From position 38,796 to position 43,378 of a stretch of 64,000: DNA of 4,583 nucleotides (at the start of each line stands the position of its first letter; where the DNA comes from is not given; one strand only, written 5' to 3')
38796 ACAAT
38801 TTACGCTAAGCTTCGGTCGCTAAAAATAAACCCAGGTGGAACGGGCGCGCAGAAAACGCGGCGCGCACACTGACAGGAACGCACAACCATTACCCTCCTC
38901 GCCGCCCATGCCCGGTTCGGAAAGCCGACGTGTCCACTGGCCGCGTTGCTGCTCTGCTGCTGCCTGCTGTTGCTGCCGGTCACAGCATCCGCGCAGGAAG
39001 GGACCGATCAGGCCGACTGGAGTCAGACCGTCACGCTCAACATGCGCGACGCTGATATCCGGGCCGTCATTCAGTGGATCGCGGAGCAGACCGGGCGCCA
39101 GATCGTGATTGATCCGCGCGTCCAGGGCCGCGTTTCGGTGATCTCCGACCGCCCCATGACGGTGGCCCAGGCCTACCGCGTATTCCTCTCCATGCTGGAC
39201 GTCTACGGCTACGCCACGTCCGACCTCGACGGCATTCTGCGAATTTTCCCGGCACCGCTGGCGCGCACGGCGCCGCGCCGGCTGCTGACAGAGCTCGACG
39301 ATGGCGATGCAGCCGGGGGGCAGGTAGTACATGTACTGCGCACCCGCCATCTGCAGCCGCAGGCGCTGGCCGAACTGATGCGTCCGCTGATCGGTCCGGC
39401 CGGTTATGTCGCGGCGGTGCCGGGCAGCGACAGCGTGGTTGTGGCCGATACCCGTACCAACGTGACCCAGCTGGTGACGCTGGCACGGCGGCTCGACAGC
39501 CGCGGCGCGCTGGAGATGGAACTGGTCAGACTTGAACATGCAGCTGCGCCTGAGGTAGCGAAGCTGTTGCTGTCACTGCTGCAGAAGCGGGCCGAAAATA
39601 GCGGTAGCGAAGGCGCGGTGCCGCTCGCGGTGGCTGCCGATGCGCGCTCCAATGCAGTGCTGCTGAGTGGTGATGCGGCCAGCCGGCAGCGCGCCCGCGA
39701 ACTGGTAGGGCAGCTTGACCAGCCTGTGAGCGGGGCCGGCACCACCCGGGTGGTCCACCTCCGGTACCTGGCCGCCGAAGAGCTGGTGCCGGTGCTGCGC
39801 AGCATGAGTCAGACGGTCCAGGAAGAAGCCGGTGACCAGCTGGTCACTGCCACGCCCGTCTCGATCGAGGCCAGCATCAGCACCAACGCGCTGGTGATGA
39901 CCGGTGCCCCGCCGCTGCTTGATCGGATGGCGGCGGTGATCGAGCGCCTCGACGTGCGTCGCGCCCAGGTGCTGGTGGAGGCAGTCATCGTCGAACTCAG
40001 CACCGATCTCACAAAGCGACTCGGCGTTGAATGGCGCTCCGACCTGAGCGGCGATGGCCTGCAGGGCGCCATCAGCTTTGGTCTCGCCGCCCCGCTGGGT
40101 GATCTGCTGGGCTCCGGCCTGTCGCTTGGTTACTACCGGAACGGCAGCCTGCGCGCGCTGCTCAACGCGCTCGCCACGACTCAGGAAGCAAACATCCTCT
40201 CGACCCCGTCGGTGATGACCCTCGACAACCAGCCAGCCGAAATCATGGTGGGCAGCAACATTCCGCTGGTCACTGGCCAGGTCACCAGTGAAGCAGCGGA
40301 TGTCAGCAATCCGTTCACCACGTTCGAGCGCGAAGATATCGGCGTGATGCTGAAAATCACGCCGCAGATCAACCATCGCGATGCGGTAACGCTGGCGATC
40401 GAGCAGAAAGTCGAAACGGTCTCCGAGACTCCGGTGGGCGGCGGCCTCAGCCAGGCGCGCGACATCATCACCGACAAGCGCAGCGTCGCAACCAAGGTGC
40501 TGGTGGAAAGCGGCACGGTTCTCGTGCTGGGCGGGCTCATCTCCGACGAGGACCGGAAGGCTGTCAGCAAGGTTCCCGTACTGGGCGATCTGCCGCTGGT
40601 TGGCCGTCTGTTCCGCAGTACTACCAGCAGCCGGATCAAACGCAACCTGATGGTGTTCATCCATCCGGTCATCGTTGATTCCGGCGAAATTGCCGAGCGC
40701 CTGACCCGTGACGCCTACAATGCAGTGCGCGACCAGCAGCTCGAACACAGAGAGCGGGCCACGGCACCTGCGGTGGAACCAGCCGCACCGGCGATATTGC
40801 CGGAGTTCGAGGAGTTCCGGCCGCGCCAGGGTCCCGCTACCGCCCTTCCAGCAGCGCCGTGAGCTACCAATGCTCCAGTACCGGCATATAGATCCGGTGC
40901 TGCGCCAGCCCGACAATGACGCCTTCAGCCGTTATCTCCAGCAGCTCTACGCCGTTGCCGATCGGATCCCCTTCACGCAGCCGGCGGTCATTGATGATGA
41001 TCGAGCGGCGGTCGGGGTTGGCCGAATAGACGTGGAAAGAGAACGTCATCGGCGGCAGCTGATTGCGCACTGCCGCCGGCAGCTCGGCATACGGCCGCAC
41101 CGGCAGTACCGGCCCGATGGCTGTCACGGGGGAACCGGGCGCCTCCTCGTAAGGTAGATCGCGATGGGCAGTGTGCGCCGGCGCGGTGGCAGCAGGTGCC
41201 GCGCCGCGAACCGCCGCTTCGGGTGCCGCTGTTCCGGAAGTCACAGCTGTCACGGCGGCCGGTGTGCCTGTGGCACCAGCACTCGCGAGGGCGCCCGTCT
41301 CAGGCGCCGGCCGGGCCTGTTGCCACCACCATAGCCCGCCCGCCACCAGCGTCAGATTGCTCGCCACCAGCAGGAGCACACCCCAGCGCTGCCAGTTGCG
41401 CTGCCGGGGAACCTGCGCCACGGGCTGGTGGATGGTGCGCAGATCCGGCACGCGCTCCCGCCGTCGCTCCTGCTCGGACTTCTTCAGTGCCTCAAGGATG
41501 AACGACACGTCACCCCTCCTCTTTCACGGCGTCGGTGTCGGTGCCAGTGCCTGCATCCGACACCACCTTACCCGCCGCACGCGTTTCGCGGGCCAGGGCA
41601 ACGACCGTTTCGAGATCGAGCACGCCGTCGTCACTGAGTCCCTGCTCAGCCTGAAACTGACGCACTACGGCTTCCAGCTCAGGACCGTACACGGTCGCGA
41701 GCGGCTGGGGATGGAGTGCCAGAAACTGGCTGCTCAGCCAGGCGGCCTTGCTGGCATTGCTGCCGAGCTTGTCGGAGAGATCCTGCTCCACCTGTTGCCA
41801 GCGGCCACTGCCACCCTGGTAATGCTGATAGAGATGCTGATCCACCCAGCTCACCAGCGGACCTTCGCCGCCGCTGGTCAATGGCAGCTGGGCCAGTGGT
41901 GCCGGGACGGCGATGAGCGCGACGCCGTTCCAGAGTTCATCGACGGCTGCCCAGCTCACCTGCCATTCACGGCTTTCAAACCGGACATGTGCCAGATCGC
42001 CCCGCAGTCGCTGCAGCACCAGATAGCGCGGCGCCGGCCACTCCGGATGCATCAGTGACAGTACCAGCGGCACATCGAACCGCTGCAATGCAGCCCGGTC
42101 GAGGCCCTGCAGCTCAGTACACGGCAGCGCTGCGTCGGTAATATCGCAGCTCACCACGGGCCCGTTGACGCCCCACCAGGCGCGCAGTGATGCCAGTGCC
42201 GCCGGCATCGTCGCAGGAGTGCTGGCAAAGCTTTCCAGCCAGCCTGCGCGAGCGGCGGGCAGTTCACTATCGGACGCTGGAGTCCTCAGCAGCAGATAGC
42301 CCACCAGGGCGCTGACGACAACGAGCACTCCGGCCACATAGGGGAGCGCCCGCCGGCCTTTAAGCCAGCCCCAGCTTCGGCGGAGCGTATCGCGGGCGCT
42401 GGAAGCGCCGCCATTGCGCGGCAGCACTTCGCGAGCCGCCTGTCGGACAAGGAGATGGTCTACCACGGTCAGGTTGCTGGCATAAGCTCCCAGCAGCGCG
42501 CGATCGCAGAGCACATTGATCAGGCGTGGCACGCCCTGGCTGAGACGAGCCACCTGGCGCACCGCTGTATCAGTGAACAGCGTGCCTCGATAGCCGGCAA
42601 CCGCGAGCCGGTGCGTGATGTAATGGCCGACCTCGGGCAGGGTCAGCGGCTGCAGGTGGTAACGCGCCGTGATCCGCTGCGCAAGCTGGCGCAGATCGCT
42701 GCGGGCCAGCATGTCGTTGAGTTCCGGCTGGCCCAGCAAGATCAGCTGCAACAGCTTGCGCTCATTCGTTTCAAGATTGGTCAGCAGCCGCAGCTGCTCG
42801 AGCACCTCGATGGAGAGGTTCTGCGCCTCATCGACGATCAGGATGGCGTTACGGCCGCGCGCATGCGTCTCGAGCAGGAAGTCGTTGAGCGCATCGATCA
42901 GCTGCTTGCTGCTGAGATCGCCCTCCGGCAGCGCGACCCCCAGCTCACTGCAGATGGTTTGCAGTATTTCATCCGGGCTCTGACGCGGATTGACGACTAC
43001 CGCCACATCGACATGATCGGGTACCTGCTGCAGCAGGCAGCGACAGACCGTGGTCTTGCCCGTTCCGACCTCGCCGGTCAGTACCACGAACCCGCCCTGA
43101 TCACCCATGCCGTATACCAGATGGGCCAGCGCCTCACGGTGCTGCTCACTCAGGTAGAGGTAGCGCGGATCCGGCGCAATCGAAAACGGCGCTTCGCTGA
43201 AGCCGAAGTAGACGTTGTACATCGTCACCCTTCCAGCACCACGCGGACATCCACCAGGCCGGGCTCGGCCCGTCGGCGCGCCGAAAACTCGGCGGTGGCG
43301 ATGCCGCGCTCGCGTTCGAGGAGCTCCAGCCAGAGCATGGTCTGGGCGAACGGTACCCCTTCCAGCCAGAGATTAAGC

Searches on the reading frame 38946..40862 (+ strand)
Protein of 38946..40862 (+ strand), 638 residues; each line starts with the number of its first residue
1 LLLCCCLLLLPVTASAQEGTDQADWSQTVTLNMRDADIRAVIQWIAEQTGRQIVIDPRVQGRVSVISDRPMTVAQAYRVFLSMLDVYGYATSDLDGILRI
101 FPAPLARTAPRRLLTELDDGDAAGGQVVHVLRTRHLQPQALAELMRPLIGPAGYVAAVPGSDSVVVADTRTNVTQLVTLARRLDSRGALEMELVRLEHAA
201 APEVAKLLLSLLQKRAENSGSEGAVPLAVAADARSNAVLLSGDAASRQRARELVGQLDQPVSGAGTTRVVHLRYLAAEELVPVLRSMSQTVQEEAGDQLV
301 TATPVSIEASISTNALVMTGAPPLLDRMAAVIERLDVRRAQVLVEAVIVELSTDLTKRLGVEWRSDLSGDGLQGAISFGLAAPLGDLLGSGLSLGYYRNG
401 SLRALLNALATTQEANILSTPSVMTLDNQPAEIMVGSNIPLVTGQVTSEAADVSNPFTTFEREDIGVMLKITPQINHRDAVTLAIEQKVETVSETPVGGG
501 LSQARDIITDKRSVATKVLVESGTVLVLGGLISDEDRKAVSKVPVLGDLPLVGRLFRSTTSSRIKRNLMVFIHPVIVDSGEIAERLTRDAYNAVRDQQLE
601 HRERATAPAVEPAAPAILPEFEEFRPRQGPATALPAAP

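Call 82: search_protein_families(library=pfam, proteins=[window:38946-40862:+], max_evalue=0.00001)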
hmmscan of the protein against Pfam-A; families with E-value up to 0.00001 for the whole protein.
window:38946-40862:+ (638 aa): 3 families
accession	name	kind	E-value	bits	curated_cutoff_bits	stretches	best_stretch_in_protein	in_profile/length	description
PF00263.26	Secretin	-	3.4e-48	163.9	27.5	1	408-578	1-169/169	Bacterial type II and III secretion system protein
PF03958.22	Secretin_N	-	8.1e-32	109.7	28.2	3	192-261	2-67/69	Bacterial type II/III secretion system short domain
PF21305.2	type_II_gspD_N0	-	4.7e-26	90.9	27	1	31-100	1-71/71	GspD-like, N0 domain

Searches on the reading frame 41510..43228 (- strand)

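Call 82: search_protein_families(library=pfam, proteins=[window:41510-43228:-], max_evalue=0.00001)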
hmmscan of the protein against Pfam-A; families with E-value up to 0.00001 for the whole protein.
window:41510-43228:- (572 aa): 4 families
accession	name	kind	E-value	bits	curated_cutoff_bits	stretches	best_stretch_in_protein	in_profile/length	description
PF13401.12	AAA_22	-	1.5e-31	109.8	27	1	44-174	4-130/130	AAA domain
PF13191.12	AAA_16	-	5.4e-13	50.2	32.6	1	24-155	2-161/167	AAA ATPase domain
PF01471.23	PG_binding_1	-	2.1e-08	34.6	23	1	507-545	19-57/57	Putative peptidoglycan binding domain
PF14532.12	Sigma54_activ_2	-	1.8e-06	28.6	25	0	48-188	24-130/138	Sigma-54 interaction domain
